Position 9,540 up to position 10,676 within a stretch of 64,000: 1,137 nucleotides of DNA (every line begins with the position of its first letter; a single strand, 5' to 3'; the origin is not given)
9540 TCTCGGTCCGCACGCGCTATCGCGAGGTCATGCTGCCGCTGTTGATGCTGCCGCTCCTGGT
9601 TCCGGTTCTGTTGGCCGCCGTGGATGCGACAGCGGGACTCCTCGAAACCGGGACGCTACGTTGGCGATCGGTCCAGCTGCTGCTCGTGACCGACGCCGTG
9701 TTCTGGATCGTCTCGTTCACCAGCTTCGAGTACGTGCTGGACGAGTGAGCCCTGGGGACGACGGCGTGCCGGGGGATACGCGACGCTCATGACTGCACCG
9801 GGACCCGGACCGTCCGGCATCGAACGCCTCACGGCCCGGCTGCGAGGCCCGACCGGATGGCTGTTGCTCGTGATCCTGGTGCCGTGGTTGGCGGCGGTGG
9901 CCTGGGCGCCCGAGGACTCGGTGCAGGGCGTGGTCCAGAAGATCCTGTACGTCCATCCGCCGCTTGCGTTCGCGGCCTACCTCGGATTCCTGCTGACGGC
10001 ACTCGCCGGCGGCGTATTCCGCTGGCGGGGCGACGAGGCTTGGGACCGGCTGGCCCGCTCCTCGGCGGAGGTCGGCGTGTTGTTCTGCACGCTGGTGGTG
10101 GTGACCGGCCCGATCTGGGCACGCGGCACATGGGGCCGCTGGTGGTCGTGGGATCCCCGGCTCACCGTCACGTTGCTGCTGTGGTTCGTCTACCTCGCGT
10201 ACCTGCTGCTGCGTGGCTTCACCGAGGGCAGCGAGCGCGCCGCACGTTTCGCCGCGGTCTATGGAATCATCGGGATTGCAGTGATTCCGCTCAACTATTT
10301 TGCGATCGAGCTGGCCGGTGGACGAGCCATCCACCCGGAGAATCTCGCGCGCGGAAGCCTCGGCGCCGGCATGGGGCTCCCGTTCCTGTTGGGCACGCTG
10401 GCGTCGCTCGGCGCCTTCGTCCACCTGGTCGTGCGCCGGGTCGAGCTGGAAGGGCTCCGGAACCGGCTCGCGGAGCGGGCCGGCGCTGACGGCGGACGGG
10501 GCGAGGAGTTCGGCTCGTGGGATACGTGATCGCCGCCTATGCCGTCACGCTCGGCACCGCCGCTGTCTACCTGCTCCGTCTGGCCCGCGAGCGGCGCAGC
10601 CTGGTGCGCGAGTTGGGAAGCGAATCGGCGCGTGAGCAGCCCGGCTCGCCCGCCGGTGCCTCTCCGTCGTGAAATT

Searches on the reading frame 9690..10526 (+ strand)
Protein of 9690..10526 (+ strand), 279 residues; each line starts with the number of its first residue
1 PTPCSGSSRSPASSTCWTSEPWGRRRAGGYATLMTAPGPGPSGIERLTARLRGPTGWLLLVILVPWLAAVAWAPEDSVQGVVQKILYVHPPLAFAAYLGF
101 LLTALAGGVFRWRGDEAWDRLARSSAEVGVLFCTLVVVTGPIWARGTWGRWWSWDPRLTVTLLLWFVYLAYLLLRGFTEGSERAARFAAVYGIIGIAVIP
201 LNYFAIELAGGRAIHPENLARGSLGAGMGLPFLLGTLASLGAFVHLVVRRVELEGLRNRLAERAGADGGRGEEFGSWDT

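Call 58: search_protein_families(library=pfam, proteins=[window:9690-10526:+], max_evalue=0.00001)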
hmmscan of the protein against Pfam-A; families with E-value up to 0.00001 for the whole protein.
window:9690-10526:+ (279 aa): 1 family
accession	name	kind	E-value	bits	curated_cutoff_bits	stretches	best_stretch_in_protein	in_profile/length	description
PF01578.25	Cytochrom_C_asm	-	1e-32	113.9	29.9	1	53-208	39-206/212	Cytochrome C assembly protein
